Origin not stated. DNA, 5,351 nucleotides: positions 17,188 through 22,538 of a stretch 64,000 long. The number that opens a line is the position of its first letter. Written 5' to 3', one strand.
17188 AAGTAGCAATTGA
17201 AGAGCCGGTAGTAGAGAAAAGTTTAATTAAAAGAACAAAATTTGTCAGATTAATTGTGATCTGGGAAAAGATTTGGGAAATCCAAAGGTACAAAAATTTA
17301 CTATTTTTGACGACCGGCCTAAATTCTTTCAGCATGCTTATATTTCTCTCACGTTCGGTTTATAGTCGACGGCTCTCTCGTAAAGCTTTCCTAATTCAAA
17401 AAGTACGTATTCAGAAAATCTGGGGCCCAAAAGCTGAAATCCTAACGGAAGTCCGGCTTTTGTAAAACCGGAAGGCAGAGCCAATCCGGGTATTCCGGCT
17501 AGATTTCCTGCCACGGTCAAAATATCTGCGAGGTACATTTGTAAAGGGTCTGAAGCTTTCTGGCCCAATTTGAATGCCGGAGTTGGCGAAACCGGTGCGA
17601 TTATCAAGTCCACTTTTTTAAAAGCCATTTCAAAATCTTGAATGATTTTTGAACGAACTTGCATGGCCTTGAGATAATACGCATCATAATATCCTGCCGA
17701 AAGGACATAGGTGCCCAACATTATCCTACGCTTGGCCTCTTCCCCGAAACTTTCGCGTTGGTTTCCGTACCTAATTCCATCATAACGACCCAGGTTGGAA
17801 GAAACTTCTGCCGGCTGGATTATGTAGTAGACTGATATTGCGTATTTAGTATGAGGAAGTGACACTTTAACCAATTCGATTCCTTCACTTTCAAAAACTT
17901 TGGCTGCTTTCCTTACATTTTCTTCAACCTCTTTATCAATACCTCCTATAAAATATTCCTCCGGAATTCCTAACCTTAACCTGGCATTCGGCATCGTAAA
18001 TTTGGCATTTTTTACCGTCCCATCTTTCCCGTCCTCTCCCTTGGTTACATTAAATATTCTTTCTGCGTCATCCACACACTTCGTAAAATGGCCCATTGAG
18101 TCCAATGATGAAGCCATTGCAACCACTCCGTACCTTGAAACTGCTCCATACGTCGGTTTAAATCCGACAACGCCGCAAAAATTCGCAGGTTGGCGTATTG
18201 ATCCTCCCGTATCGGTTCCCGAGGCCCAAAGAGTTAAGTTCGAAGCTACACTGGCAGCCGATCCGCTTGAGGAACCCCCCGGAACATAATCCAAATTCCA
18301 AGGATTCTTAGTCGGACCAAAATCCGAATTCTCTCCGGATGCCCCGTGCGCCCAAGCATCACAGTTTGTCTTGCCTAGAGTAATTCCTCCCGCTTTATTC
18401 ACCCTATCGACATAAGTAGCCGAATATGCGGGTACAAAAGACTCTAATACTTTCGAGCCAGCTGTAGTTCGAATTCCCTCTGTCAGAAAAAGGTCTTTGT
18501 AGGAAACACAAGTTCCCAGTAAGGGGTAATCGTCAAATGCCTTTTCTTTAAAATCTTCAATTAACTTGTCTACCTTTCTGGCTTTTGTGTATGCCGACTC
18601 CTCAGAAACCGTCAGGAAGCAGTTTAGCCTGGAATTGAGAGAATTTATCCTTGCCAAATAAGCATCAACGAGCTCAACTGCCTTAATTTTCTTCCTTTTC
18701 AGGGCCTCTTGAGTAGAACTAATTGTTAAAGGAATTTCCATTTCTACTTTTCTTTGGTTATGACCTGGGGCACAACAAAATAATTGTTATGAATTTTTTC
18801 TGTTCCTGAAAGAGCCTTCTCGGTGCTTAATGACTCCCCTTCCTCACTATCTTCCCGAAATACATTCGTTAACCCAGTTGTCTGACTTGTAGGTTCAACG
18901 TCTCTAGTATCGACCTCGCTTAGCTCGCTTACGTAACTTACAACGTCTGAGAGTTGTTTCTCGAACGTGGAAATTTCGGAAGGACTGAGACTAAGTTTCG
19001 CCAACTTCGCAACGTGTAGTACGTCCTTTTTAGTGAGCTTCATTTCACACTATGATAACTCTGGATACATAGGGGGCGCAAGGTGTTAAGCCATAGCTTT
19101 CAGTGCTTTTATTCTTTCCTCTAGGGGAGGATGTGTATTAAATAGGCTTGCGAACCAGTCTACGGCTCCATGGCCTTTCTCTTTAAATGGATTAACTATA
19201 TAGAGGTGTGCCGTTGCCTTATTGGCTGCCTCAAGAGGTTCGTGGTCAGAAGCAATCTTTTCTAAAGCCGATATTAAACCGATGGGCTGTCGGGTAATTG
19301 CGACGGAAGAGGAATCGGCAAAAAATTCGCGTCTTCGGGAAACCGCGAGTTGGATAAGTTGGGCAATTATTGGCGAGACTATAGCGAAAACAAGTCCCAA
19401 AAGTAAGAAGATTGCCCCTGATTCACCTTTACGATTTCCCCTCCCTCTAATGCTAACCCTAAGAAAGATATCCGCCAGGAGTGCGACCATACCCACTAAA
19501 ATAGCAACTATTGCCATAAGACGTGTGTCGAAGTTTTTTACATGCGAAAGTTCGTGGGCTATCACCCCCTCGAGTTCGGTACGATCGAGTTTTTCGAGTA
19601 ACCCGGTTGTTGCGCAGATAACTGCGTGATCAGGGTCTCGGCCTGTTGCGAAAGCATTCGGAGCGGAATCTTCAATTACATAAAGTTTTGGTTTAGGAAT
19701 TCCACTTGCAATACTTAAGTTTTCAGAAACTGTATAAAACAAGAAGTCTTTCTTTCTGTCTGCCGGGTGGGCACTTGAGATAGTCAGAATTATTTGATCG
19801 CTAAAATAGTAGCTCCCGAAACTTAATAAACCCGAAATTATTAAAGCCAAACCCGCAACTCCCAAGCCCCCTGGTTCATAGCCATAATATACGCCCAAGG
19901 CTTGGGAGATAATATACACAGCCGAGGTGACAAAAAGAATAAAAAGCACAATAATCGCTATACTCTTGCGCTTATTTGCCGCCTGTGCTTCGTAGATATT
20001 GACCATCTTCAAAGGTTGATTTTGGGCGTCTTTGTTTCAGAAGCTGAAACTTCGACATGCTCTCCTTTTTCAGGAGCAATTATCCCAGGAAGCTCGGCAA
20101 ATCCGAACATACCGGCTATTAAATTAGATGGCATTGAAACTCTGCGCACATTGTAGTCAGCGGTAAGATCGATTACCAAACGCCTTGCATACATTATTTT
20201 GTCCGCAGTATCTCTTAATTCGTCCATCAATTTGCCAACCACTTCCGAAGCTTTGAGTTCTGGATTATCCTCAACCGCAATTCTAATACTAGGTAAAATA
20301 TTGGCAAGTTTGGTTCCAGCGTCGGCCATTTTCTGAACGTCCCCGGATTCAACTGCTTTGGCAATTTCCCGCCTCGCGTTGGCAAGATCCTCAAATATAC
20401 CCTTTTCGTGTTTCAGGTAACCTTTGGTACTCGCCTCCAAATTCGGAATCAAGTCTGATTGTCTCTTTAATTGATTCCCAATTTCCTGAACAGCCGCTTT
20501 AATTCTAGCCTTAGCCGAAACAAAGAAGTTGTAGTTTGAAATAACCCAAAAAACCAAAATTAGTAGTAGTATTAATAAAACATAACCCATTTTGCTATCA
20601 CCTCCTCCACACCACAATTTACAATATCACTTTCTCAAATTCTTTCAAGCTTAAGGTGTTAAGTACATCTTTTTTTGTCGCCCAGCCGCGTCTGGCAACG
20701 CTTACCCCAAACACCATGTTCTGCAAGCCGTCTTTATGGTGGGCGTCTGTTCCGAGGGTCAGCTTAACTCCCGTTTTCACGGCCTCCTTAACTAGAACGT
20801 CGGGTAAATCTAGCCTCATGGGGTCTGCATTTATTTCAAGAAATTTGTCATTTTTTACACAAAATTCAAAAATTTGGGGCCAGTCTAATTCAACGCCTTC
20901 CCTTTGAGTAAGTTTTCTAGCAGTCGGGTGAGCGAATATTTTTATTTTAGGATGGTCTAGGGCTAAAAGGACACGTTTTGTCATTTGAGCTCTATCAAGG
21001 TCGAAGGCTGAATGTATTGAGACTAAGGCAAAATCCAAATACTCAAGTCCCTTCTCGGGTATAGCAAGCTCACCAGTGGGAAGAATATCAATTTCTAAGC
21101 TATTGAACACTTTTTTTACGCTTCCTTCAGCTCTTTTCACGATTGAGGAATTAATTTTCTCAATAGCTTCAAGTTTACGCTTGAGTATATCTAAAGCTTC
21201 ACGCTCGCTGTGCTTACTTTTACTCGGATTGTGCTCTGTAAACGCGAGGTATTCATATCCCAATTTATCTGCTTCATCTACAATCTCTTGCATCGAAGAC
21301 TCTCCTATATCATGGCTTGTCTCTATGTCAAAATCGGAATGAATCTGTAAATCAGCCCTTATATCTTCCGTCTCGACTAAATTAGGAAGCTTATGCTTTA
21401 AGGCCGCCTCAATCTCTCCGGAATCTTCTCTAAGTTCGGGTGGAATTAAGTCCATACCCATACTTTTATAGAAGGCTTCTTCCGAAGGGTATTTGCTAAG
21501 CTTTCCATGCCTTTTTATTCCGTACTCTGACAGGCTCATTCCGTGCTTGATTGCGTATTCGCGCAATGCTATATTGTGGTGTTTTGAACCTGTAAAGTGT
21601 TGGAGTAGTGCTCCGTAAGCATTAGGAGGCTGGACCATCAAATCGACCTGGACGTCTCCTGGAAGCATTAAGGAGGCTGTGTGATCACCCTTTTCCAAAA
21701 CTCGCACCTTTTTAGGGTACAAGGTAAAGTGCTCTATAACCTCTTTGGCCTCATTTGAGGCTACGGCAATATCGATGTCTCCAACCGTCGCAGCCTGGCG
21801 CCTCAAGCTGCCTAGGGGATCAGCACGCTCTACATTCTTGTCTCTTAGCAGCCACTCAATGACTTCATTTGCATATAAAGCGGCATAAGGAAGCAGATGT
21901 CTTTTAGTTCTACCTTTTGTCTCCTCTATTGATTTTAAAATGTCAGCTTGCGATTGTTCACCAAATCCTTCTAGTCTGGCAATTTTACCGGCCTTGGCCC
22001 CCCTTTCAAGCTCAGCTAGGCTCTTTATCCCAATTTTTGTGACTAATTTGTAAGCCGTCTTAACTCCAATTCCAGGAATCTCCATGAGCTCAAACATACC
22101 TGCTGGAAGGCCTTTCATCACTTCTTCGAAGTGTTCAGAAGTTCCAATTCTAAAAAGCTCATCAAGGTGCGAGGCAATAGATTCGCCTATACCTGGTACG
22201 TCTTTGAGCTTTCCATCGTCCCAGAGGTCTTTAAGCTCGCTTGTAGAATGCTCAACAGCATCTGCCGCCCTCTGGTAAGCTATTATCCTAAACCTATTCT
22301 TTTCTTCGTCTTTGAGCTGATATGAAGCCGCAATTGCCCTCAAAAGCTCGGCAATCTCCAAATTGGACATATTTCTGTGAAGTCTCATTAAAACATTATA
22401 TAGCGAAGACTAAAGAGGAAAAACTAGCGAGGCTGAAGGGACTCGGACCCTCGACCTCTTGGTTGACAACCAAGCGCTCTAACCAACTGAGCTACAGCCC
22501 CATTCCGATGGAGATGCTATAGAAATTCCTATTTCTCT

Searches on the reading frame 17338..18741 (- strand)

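Call 51: search_protein_families(library=pfam, proteins=[window:17338-18741:-], max_evalue=0.00001)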
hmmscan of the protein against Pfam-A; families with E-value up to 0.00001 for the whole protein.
window:17338-18741:- (467 aa): 1 family
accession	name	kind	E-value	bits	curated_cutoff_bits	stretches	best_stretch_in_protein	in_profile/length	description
PF01425.27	Amidase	-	3e-127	425.8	27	1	23-446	1-443/445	Amidase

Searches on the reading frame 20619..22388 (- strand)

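Call 51: search_protein_families(library=pfam, proteins=[window:20619-22388:-], max_evalue=0.00001)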
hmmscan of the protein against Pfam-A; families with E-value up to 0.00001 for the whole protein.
window:20619-22388:- (589 aa): 4 families
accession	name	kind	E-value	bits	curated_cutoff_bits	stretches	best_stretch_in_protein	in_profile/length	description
PF14791.11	DNA_pol_B_thumb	-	5.1e-20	71.5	25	1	262-321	2-63/63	DNA polymerase beta thumb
PF14716.13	HHH_8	-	2.1e-14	54.1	30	1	7-82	1-71/73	Helix-hairpin-helix domain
PF14520.12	HHH_5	-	3.7e-10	40.6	27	1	100-152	3-53/57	Helix-hairpin-helix domain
PF00633.29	HHH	-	1.6e-06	28.1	24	0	94-115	6-27/30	Helix-hairpin-helix motif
